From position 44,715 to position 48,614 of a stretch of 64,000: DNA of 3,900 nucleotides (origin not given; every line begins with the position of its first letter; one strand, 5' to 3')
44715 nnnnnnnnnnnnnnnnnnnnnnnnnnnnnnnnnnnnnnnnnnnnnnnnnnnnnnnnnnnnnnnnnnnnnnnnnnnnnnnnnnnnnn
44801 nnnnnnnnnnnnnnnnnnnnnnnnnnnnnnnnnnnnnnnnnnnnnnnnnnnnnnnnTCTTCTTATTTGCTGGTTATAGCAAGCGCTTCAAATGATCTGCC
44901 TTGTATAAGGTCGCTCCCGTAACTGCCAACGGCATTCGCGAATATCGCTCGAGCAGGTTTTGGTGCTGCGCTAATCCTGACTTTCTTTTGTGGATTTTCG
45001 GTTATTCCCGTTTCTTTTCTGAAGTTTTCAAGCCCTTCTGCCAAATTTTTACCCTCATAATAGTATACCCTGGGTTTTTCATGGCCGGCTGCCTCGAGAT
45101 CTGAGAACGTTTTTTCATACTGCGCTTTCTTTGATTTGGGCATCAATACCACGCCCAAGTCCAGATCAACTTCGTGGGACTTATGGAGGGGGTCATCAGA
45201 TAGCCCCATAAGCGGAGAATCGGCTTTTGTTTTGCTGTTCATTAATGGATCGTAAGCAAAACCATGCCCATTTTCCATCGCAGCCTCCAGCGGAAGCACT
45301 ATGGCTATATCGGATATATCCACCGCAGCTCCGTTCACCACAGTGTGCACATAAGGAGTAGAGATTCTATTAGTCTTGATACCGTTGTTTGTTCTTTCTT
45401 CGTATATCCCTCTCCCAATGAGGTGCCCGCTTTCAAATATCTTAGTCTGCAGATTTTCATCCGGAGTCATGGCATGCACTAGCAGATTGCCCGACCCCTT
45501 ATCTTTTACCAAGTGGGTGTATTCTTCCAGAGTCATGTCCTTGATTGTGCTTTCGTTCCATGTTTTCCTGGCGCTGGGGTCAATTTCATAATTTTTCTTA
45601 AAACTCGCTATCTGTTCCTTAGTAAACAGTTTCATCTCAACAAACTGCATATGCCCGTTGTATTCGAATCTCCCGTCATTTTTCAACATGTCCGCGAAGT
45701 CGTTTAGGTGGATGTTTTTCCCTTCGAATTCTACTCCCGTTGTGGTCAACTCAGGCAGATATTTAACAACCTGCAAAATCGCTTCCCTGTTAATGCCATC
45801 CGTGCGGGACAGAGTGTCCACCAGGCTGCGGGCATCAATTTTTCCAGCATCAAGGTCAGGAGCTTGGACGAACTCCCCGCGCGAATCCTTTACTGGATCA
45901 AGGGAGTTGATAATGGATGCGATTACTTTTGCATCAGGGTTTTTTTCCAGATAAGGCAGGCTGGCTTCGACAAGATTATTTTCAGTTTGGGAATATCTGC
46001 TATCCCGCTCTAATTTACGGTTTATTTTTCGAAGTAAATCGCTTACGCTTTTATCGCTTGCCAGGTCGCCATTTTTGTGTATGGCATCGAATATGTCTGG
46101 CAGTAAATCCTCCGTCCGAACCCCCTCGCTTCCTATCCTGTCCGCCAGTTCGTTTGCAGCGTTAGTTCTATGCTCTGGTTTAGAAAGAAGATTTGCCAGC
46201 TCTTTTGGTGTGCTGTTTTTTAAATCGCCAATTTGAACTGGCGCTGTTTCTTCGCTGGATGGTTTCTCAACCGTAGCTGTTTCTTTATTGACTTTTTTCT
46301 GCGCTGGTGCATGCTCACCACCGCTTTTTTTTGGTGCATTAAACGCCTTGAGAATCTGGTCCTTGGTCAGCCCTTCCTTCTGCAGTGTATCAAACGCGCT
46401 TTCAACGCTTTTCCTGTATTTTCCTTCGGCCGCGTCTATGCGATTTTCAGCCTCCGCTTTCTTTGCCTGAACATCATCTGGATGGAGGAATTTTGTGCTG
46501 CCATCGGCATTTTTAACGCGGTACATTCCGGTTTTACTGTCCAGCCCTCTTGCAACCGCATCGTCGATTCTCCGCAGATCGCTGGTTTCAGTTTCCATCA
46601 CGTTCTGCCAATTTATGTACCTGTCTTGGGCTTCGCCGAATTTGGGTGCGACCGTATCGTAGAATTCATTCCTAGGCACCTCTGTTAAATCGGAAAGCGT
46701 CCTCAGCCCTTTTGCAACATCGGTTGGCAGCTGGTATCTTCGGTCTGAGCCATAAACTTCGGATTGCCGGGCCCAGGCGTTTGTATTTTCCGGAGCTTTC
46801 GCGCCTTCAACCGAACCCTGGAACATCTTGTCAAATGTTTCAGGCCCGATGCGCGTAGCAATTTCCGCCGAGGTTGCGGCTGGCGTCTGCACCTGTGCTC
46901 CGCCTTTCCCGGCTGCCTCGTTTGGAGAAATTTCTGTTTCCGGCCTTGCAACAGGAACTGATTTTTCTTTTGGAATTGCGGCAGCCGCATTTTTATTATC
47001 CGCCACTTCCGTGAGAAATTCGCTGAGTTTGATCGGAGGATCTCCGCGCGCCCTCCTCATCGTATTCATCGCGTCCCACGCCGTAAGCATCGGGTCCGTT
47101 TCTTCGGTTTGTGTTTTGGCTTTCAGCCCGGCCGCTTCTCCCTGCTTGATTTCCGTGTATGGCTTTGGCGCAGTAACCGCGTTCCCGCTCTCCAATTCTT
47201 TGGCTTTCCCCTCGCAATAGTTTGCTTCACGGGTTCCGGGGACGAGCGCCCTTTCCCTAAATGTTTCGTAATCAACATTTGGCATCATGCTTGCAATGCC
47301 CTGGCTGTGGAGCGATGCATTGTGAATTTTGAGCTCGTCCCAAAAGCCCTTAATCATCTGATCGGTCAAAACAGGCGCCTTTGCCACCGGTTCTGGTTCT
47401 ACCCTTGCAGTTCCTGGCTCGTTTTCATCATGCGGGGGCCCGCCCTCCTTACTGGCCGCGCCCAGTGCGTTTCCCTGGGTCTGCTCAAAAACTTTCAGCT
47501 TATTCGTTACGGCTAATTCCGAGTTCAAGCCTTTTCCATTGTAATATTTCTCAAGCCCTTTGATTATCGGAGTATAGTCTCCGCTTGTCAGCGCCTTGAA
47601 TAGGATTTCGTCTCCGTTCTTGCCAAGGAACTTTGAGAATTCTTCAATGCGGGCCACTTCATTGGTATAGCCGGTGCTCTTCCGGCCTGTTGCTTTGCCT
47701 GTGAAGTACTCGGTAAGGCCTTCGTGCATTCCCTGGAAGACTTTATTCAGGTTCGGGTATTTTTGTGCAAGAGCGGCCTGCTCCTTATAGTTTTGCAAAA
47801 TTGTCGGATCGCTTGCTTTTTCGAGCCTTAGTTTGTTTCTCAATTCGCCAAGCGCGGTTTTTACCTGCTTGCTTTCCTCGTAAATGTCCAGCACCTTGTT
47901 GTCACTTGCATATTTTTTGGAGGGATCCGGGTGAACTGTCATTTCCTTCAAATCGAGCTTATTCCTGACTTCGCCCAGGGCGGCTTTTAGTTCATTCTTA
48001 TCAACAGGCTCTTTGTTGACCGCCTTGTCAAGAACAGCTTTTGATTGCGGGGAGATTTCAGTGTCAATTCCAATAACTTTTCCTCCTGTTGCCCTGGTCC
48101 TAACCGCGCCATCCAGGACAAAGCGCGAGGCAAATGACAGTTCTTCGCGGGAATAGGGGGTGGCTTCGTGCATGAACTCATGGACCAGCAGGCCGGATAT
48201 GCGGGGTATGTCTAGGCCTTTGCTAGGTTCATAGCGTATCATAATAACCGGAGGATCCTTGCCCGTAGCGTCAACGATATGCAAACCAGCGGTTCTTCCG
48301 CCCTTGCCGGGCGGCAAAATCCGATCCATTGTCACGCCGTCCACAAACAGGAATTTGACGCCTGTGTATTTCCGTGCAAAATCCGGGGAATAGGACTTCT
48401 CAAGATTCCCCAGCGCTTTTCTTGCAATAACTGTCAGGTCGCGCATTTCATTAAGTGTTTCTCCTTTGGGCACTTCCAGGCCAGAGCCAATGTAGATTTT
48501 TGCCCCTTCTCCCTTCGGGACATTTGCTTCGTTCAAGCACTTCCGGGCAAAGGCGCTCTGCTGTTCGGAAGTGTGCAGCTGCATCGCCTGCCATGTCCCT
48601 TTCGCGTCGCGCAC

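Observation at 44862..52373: Giant 2503-aa ORF with a lone HExxH motif and no export signal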

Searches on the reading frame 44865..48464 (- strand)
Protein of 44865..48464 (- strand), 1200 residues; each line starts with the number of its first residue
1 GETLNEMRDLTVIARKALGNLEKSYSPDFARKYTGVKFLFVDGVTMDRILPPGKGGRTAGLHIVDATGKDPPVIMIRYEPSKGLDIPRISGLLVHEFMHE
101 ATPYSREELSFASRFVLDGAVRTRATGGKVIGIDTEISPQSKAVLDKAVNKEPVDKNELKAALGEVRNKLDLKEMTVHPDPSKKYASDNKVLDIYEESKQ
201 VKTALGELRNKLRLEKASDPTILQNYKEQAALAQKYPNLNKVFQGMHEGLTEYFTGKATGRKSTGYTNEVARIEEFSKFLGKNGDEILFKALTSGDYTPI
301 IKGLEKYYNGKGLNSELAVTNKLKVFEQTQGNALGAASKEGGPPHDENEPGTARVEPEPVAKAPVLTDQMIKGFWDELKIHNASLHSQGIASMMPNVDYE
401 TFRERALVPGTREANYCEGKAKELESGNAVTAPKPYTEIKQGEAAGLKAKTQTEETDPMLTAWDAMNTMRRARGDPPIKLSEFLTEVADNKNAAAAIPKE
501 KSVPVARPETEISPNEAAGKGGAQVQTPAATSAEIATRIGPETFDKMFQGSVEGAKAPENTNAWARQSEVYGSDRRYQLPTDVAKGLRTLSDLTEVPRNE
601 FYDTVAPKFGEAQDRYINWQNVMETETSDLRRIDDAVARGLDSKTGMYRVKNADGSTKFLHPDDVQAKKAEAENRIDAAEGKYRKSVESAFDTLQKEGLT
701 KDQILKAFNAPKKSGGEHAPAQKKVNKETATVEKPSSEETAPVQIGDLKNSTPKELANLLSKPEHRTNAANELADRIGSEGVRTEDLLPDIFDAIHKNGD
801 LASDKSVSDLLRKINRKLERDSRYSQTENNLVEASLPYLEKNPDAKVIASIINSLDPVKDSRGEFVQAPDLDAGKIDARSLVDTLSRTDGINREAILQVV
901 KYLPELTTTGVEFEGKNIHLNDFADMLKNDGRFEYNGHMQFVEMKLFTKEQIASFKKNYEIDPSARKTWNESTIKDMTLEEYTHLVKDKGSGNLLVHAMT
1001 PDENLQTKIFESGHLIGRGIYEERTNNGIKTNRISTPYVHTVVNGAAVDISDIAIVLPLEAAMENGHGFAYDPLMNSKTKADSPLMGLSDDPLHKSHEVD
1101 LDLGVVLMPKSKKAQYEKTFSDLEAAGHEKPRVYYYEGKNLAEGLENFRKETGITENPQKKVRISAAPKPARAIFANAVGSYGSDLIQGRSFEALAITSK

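Call 37: search_protein_representatives(protein=window:44865-48464:-)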
Query: 1200 residues. Proteins with E-value up to 0.001 (for the whole library): 17; up to 1e-10: 7; up to 1e-30: 1. The best 17 are listed.
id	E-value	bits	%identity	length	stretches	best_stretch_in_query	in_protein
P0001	0.0e+00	2681.2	95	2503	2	1-1200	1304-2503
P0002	9.8e-20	86.8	33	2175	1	897-1176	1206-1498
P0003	4.4e-17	78.0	29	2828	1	901-1155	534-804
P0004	2.1e-15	72.4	28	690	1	899-1196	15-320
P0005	9.9e-15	70.2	30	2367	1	900-1197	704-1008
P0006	1.5e-14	69.5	30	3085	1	900-1197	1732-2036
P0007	1.8e-13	66.1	30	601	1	902-1173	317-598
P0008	7.0e-09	50.8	32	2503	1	967-1155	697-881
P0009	7.7e-07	44.1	28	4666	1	957-1177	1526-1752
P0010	1.1e-06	43.5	27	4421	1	890-1174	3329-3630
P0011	5.3e-06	41.3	29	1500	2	1082-1183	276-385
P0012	5.5e-06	41.2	30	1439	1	956-1152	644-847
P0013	6.9e-06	40.9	30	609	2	961-1113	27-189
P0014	7.6e-06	40.8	29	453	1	955-1136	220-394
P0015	5.0e-05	38.0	29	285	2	960-1114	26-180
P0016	2.7e-04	35.6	32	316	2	963-1115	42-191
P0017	3.5e-04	35.2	28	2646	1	957-1154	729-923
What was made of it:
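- On Zincin metallopeptidase (clan MA): No homologue of aa 1304-2190 among 1.84e9 representatives (call 37).
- Only aa ~2200-2500 has homologues: 16 of 1.84e9 representatives, E 1e-19 to 3e-4 (call 37). No homologue of this region (call 37), so conservation is untestable.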

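Call 38: search_protein_families(library=pfam, proteins=[P0002, P0003, P0005, P0004, P0007, P0013, P0015, P0016], max_evalue=0.001)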
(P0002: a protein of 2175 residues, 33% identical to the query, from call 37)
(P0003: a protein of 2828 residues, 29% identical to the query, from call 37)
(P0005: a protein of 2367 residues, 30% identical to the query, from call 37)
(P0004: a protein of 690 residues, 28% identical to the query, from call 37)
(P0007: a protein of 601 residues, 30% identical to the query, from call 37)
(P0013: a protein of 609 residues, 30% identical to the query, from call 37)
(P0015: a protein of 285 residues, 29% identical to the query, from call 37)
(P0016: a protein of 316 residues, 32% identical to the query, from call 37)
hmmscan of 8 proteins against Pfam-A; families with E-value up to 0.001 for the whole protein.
P0002 (2175 aa): 2 families
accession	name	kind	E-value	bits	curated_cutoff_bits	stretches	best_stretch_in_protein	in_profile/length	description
PF00498.31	FHA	-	3e-06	28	20.7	1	120-175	3-46/67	FHA domain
PF10518.14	TAT_signal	-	4.7e-06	26.7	22.7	1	2097-2116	2-21/21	TAT (twin-arginine translocation) pathway signal sequence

P0003 (2828 aa): 0 families

P0005 (2367 aa): 3 families
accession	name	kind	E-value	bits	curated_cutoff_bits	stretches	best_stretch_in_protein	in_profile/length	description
PF08241.18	Methyltransf_11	-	1.4e-08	35.6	21.2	1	2043-2175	2-94/95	Methyltransferase domain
PF13649.12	Methyltransf_25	-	7.1e-08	33.5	27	0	2115-2172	46-97/97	Methyltransferase domain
PF13847.12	Methyltransf_31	-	0.00021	21.5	27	0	2036-2074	2-43/145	Methyltransferase domain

P0004 (690 aa): 0 families

P0007 (601 aa): 0 families

P0013 (609 aa): 0 families

P0015 (285 aa): 0 families

P0016 (316 aa): 0 families

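Call 45: find_encoding_contigs(protein=P0002, flank=8000, max_places=3)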
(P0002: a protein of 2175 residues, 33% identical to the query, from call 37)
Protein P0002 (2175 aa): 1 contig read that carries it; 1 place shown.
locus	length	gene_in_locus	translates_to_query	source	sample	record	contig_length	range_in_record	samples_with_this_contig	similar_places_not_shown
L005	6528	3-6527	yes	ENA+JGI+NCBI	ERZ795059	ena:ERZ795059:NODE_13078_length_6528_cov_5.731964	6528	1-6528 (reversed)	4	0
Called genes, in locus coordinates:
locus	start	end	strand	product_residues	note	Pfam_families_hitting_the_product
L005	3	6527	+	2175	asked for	PF00498:FHA (weak), PF10518:TAT_signal (weak)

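Call 47: find_encoding_contigs(protein=P0015, flank=8000, max_places=4)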
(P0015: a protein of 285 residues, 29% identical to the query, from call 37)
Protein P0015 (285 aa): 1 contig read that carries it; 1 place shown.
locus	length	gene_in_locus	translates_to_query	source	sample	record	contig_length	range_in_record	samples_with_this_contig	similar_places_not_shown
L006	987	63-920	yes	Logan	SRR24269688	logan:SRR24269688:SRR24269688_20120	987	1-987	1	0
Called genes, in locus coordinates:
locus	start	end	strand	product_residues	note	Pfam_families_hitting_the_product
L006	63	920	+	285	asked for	-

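Call 48: find_encoding_contigs(protein=P0003, flank=10000, max_places=3)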
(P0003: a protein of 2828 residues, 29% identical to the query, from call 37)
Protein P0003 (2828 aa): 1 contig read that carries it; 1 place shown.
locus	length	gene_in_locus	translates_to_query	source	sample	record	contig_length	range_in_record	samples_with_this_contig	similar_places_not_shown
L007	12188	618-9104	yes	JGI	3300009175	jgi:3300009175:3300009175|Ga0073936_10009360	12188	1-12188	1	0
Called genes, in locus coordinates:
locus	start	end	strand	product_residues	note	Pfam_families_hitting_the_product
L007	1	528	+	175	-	?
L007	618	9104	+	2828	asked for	-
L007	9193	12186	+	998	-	?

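Call 49: find_encoding_contigs(protein=P0008, flank=10000, max_places=3)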
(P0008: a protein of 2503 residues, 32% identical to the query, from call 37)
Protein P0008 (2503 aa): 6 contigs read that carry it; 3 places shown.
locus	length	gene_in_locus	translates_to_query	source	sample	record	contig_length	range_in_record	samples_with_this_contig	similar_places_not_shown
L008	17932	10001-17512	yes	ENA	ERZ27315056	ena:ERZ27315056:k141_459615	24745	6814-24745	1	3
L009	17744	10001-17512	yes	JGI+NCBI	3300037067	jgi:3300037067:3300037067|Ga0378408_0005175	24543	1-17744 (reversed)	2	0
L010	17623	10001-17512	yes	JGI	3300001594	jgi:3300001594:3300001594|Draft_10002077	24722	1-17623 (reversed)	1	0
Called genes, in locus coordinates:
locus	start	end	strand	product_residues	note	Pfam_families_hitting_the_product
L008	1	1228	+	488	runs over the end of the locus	PF00999:Na_H_Exchanger, PF02080:TrkA_C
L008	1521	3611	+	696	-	PF17191:RecG_wedge, PF01336:tRNA_anti-codon, PF00270:DEAD, PF04851:ResIII, PF00271:Helicase_C, PF19833:RecG_dom3_C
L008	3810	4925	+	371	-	PF00109:ketoacyl-synt, PF02801:Ketoacyl-synt_C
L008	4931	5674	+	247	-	PF00106:adh_short, PF08659:KR, PF23441:SDR (weak), PF13561:adh_short_C2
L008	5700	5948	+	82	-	PF00550:PP-binding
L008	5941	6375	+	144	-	PF22817:ApeP-like (weak), PF07977:FabA, PF22818:ApeI-like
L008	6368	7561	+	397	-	PF00109:ketoacyl-synt, PF02801:Ketoacyl-synt_C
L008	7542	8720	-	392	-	PF04339:FemAB_like, PF13480:Acetyltransf_6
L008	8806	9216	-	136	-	PF05168:HEPN (weak)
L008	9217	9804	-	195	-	PF13412:HTH_24 (weak), PF01909:NTP_transf_2, PF18765:Polbeta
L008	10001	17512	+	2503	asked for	PF00149:Metallophos, PF00498:FHA (weak)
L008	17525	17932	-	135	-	?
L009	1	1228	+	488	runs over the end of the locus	PF00999:Na_H_Exchanger, PF02080:TrkA_C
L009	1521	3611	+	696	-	PF17191:RecG_wedge, PF01336:tRNA_anti-codon, PF00270:DEAD, PF04851:ResIII, PF00271:Helicase_C, PF19833:RecG_dom3_C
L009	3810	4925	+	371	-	PF00109:ketoacyl-synt, PF02801:Ketoacyl-synt_C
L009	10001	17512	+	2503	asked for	PF00149:Metallophos, PF00498:FHA (weak)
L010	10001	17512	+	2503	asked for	PF00149:Metallophos, PF00498:FHA (weak)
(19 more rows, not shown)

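Call 59: find_encoding_contigs(protein=P0009, flank=10000, max_places=2)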
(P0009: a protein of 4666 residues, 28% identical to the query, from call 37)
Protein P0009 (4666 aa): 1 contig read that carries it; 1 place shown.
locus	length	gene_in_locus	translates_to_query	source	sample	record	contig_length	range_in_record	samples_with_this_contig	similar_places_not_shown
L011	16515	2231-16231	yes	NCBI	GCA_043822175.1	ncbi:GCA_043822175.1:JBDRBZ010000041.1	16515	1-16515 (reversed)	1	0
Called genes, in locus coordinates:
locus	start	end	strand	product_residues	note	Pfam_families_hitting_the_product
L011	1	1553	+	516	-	PF00324:AA_permease, PF13520:AA_permease_2, PF00359:PTS_EIIA_2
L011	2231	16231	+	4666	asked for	-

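Call 60: find_encoding_contigs(protein=P0005, flank=10000, max_places=2)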
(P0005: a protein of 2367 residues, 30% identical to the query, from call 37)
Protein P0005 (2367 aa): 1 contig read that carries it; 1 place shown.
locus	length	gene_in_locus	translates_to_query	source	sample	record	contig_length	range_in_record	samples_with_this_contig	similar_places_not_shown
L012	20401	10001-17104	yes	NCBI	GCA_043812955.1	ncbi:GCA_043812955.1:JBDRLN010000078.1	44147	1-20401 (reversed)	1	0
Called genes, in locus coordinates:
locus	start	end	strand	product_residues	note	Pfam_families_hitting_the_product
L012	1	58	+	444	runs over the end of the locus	PF11638:DnaA_N, PF00308:Bac_DnaA, PF01695:IstB_IS21, PF00004:AAA, PF13173:AAA_14 (faint), PF08299:Bac_DnaA_C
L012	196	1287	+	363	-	PF00712:DNA_pol3_beta, PF02767:DNA_pol3_beta_2, PF02768:DNA_pol3_beta_3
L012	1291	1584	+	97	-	-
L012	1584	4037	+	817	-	PF02518:HATPase_c, PF00204:DNA_gyraseB, PF01751:Toprim, PF00986:DNA_gyraseB_C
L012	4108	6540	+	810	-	PF00521:DNA_topoisoIV, PF03989:DNA_gyraseA_C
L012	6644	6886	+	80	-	PF01541:GIY-YIG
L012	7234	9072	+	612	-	PF13522:GATase_6, PF13537:GATase_7, PF01380:SIS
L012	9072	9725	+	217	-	PF00590:TP_methylase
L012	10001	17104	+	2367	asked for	PF13649:Methyltransf_25 (faint), PF08241:Methyltransf_11 (weak)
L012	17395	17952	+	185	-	PF00156:Pribosyltran, PF14681:UPRTase (weak)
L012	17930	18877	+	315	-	PF02729:OTCace_N, PF00185:OTCace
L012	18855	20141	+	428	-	PF01979:Amidohydro_1, PF07969:Amidohydro_3 (weak), PF12890:DHOase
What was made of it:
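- Where the context is readable, it is bacterial and chromosomal (calls 49, 60).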

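Call 70: search_protein_families(library=pfam, proteins=[P0010, P0009, P0014], max_evalue=0.001)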
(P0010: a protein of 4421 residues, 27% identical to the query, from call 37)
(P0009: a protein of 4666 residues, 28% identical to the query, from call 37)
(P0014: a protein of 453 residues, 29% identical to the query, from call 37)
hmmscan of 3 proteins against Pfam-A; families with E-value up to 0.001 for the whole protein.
P0010 (4421 aa): 0 families

P0009 (4666 aa): 0 families

P0014 (453 aa): 0 families

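Call 71: search_protein_families(library=pfam, proteins=[P0017, P0011], max_evalue=0.001)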
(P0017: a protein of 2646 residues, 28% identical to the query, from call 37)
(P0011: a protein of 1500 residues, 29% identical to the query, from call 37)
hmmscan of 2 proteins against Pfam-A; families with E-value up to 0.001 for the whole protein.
P0017 (2646 aa): 2 families
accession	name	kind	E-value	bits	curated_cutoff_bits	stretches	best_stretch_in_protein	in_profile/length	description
PF02390.23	Methyltransf_4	-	2.1e-08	34.3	24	1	2084-2141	2-57/173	Putative methyltransferase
PF00226.36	DnaJ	-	1.2e-07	32.2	27.8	1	1781-1813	1-33/63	DnaJ domain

P0011 (1500 aa): 0 families

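Call 87: find_encoding_contigs(protein=P0004, flank=10000, max_places=3)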
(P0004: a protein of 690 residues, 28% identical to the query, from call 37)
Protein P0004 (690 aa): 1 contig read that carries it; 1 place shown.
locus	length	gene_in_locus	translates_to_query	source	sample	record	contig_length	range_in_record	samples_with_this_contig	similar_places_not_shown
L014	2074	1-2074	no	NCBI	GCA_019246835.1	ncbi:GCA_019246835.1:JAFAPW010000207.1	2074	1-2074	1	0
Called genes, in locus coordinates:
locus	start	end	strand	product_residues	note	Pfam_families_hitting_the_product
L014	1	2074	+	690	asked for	?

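Call 88: find_encoding_contigs(protein=P0013, flank=10000, max_places=3)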
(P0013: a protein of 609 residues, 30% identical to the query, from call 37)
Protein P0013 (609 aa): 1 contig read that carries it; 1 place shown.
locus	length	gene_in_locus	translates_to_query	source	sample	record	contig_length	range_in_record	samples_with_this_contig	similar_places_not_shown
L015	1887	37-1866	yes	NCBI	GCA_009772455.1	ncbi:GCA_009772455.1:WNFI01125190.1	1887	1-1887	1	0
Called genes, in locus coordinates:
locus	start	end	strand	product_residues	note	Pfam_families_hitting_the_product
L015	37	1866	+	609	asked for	-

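Call 113: find_related_loci(query=A3, collection=viral_contigs, flank=8000)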
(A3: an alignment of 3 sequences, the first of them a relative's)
Query A3 (609 aa) in viral_contigs; peptide patterns used: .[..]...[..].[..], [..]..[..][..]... (x = any residue, [..] = any of these).
51 stretches matched a pattern, but none encodes a relative of the query by tblastn (E <= 1e-3).

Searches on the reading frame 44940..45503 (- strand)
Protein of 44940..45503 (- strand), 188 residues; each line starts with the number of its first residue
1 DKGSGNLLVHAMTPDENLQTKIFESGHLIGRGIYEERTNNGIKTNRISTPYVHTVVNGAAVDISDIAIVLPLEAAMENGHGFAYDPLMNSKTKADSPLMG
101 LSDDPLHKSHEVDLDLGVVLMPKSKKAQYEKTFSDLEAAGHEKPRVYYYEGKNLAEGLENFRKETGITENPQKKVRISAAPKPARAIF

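Call 67: find_related_loci(query=A2, collection=metagenome_contigs, flank=10000)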
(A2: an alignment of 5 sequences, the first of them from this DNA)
Query A2 (188 aa) in metagenome_contigs; peptide patterns used: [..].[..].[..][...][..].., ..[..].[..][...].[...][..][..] (x = any residue, [..] = any of these).
163 stretches matched a pattern; 1 encode a relative of the query (tblastn E <= 1e-3); 1 distinct loci.
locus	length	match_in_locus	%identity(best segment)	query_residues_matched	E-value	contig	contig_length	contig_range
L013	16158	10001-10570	35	4-187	4e-27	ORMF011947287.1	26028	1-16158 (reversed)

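Call 69: find_related_loci(query=A2, collection=viral_contigs, flank=10000)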
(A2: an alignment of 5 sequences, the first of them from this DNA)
Query A2 (188 aa) in viral_contigs; peptide patterns used: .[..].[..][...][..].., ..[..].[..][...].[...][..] (x = any residue, [..] = any of these).
71 stretches matched a pattern, but none encodes a relative of the query by tblastn (E <= 1e-3).

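Call 71: search_protein_families(library=pfam, proteins=[L013:8-7507:+, L013:7508-15157:+], max_evalue=0.001)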
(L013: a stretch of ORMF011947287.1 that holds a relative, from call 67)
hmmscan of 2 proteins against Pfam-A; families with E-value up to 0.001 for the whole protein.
L013:8-7507:+ (2500 aa): 0 families

L013:7508-15157:+ (2550 aa): 2 families
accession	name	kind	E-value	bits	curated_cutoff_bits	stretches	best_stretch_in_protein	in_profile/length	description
PF00498.31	FHA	-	1.8e-12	48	20.7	1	1972-2015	2-45/67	FHA domain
PF16697.10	Yop-YscD_cpl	-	0.00016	22.3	33.2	0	1968-2015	16-62/94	Inner membrane component of T3SS, cytoplasmic domain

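Call 85: search_solved_structures(query=A2, max_evalue=10, show_alignments=2)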
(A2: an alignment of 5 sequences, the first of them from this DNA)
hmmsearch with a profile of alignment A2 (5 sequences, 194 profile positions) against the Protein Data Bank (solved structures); distinct sequences matched with E-value up to 10: 1.
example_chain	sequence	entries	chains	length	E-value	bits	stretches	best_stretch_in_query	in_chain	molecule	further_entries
8uc6_C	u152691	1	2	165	0.86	12.5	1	70-137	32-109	Calpain-7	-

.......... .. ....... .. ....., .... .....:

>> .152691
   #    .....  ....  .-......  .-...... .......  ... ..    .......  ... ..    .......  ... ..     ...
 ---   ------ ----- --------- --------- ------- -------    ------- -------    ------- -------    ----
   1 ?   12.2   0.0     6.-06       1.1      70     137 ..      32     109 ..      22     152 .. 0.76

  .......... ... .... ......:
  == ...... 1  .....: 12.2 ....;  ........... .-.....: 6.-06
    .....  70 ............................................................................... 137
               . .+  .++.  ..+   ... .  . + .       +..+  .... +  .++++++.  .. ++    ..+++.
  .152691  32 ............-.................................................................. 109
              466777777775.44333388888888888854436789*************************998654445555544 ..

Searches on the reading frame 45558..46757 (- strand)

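Call 16: search_protein_families(library=pfam, proteins=[window:45558-46757:-], max_evalue=10)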
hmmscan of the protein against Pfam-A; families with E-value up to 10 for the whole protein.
window:45558-46757:- (400 aa): 3 families
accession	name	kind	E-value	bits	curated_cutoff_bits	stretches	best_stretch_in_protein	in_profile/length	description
PF04814.19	HNF-1_N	-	0.035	15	29.7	1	124-182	8-64/175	Hepatocyte nuclear factor 1 (HNF-1), N terminus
PF03433.18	EspA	-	0.043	14.1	23.4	1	210-267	82-135/180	EspA-like secreted protein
PF06004.18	DUF903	-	0.058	13.8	27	1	72-97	20-45/49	Bacterial protein of unknown function (DUF903)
